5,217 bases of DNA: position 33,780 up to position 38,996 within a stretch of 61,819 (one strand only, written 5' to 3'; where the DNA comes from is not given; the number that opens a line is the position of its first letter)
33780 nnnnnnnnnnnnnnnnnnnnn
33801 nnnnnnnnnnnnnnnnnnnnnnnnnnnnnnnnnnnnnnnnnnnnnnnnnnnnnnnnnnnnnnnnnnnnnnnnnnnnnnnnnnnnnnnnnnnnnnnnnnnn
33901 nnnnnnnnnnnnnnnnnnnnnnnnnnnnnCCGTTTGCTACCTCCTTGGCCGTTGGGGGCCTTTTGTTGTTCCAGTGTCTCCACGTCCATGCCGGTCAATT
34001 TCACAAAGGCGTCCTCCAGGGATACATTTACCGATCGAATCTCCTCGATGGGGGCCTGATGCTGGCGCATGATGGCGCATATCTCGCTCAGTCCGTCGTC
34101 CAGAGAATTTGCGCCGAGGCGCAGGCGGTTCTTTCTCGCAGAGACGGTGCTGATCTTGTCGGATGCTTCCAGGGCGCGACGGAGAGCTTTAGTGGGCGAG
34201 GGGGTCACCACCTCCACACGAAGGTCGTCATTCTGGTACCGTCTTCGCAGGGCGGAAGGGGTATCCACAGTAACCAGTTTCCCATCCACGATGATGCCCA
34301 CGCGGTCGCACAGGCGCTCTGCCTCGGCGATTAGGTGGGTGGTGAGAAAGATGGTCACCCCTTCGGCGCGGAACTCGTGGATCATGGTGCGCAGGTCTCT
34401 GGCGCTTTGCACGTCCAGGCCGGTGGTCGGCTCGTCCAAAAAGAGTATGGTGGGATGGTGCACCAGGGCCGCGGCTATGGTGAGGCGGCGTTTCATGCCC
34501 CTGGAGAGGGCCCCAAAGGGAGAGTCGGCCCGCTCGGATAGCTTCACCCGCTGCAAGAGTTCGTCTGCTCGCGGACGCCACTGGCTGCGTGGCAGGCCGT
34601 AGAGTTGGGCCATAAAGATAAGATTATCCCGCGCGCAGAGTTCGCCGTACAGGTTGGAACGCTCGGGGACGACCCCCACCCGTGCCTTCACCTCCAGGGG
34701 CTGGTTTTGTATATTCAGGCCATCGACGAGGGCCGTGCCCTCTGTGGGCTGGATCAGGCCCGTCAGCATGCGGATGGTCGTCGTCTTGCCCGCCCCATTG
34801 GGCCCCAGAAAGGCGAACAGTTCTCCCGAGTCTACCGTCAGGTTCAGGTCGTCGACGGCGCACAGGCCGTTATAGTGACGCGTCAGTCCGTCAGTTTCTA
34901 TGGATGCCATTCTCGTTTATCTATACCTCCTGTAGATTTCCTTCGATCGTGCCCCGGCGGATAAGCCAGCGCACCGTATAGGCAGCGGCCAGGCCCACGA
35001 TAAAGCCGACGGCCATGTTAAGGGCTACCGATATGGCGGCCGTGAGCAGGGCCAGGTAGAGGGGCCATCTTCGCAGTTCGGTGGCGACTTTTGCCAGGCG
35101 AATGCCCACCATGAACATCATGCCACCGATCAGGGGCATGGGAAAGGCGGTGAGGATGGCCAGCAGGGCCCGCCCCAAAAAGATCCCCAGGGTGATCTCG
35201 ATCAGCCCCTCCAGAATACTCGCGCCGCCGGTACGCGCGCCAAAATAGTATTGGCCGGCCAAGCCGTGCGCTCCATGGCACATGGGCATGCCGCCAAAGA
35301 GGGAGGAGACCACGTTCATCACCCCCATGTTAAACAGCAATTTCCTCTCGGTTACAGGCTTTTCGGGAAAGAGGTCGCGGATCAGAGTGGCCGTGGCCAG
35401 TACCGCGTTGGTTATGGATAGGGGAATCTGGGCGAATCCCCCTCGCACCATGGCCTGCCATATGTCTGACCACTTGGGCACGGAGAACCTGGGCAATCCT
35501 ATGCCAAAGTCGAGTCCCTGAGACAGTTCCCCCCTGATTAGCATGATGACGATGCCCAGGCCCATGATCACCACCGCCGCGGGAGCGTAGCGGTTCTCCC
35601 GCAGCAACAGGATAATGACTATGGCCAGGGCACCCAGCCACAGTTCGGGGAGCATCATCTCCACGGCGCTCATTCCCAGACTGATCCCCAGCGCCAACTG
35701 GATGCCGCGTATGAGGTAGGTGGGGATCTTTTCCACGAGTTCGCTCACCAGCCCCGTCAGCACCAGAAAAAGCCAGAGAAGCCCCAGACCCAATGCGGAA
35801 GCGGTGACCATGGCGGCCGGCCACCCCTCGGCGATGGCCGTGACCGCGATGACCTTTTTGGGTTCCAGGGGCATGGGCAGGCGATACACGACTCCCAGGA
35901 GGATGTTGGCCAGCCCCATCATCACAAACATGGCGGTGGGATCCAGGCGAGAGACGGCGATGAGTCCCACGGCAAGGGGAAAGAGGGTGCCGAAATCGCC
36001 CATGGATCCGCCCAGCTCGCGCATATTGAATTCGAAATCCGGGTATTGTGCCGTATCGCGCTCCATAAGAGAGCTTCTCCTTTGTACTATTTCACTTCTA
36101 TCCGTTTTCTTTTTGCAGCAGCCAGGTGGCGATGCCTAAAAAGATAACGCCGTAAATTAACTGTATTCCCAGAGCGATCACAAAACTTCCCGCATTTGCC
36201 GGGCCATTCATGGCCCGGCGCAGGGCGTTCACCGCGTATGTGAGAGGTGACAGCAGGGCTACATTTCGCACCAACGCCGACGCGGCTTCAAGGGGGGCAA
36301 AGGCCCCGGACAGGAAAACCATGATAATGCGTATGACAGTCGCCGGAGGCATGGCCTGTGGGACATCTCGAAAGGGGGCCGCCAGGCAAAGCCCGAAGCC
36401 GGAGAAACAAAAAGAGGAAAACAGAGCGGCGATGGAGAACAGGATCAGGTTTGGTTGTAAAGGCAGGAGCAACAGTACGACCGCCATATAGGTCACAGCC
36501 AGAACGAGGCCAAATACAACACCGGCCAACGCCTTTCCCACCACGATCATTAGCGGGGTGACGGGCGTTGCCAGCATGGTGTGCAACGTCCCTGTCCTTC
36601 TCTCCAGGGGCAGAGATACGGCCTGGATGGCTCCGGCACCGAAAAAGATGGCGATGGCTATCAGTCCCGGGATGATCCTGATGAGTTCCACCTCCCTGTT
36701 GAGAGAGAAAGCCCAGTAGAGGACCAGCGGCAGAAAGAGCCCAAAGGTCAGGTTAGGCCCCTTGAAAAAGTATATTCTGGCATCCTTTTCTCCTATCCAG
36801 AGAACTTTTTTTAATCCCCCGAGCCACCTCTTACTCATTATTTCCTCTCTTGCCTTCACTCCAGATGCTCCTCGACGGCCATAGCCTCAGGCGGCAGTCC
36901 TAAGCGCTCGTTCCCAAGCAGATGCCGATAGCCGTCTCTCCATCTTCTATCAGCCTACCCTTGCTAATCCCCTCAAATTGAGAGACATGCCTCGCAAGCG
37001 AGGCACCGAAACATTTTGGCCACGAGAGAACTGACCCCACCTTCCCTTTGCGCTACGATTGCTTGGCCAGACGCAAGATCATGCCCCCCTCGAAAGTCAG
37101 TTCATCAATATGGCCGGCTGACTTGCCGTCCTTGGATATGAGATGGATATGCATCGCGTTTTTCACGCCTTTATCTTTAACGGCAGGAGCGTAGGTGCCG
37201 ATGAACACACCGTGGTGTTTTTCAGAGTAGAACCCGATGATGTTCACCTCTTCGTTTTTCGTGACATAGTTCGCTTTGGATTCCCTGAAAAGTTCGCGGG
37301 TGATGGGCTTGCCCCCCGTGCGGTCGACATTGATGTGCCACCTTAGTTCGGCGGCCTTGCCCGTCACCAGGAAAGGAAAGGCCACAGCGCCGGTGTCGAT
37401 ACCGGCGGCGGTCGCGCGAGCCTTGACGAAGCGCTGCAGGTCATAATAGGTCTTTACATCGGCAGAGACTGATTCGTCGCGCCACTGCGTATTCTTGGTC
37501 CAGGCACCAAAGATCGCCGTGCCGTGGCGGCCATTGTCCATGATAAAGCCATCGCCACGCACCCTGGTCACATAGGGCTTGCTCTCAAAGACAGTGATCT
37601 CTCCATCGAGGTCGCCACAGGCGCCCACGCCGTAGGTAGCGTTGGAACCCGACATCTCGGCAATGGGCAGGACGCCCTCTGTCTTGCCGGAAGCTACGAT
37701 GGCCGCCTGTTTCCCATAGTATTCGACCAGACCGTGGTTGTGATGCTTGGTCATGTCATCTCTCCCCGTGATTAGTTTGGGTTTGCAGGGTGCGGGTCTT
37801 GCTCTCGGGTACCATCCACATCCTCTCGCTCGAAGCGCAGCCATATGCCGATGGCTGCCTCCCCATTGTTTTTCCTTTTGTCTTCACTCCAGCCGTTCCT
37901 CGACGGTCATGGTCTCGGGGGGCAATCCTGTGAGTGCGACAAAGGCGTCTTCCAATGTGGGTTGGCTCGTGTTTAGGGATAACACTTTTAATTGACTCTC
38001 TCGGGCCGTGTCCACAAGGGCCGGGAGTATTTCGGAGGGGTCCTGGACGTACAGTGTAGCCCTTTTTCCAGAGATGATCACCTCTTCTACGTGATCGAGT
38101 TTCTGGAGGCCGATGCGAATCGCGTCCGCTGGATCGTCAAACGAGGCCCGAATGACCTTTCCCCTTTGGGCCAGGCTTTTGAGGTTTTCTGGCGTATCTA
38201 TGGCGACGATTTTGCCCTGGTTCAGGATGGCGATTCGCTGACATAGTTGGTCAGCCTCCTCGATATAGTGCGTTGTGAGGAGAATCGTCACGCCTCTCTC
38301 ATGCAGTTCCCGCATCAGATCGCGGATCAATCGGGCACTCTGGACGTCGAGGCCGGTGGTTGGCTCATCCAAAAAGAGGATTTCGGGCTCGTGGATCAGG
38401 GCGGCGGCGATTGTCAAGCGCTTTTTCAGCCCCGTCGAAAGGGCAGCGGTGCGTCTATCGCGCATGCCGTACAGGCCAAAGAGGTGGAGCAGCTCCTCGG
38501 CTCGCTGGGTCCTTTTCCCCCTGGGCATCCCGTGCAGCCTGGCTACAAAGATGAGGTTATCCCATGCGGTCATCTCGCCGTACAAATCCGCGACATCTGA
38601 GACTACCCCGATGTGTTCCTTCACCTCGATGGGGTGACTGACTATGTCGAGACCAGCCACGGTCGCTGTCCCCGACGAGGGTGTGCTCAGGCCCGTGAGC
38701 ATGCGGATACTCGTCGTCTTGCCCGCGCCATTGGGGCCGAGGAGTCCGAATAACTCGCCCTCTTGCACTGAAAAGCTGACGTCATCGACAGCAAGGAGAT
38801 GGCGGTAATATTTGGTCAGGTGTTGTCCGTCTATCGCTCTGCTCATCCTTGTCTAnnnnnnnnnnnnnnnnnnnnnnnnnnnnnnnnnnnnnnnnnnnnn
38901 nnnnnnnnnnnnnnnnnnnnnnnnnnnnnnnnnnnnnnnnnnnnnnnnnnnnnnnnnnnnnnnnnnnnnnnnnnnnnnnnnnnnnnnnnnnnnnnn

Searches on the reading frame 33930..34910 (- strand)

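Call 74: search_protein_families(library=pfam, proteins=[window:33930-34910:-], max_evalue=0.001)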
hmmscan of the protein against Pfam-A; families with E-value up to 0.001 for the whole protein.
window:33930-34910:- (327 aa): 5 families
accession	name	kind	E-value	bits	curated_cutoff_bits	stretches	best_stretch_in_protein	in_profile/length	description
PF00005.33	ABC_tran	-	4.5e-32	112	25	1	20-163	2-137/137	ABC transporter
PF13304.12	AAA_21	-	2.7e-13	51.1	27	1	131-192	234-298/304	AAA domain, putative AbiEii toxin, Type IV TA system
PF13732.12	DrrA1-3_C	-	9.1e-05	23.5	27.4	1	217-305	2-80/81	ATP-binding protein DrrA1-3-like, C-terminal domain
PF13191.12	AAA_16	-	0.0006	20.8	32.6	0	35-169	30-148/167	AAA ATPase domain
PF13514.12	AAA_27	-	0.00082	19.4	22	0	20-53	17-50/206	AAA domain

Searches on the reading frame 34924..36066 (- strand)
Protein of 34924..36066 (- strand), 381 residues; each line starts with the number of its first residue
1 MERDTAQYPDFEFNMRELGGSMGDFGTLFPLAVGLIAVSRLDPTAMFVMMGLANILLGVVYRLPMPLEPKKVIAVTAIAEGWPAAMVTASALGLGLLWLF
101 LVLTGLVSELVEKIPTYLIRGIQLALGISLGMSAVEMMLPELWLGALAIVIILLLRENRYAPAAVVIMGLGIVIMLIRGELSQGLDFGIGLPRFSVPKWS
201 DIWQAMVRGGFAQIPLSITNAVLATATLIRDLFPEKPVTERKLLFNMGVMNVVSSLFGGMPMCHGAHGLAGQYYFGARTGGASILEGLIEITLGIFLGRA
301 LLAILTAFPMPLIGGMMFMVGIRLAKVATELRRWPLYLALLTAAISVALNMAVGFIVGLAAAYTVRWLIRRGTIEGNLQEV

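Call 74: search_protein_families(library=pfam, proteins=[window:34924-36066:-], max_evalue=0.001)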
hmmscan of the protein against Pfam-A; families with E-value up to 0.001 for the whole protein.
window:34924-36066:- (381 aa): 2 families
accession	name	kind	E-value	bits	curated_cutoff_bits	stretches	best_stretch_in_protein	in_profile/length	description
PF16983.11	MFS_MOT1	-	1.8e-50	170.3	30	2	206-324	2-111/111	Molybdate transporter of MFS superfamily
PF00916.26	Sulfate_transp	-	8.7e-09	35.1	23.2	1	139-335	162-368/380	Sulfate permease family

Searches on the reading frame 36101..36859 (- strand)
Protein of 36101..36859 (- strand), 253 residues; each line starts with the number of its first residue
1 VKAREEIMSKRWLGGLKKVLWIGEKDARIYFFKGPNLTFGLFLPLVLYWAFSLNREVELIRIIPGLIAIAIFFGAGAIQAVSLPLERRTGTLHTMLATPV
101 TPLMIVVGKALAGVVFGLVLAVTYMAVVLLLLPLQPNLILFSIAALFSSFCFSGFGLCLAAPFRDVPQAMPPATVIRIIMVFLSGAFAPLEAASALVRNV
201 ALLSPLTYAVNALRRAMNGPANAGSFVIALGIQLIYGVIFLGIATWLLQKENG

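Call 74: search_protein_families(library=pfam, proteins=[window:36101-36859:-], max_evalue=0.001)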
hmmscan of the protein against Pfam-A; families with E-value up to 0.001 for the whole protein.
window:36101-36859:- (253 aa): 3 families
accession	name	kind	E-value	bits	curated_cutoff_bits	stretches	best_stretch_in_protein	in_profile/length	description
PF01061.29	ABC2_membrane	-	1.8e-25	90.2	26.9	1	47-217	38-210/211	ABC-2 type transporter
PF12698.13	ABC2_membrane_3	-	1e-12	48.3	31.6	1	61-245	162-346/347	ABC-2 family transporter protein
PF12679.13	ABC2_membrane_2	-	1.8e-05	24.6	27.2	1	68-251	75-281/283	ABC-2 family transporter protein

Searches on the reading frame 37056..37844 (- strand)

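Call 74: search_protein_families(library=pfam, proteins=[window:37056-37844:-], max_evalue=0.001)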
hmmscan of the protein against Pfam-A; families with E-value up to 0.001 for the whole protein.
window:37056-37844:- (263 aa): 1 family
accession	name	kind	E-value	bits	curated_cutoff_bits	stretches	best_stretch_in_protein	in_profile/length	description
PF03306.18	AAL_decarboxy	-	1.3e-10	41.4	25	1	50-254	10-192/219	Alpha-acetolactate decarboxylase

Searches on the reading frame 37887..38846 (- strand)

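Call 74: search_protein_families(library=pfam, proteins=[window:37887-38846:-], max_evalue=0.001)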
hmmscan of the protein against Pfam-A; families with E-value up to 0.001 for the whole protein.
window:37887-38846:- (320 aa): 3 families
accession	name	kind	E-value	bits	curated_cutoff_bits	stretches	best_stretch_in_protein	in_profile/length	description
PF00005.33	ABC_tran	-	5.9e-31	108.3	25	1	21-164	2-137/137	ABC transporter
PF13304.12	AAA_21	-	1e-12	49.2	27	1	134-193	236-298/304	AAA domain, putative AbiEii toxin, Type IV TA system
PF13732.12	DrrA1-3_C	-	3e-05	25.1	27.4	1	220-304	4-79/81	ATP-binding protein DrrA1-3-like, C-terminal domain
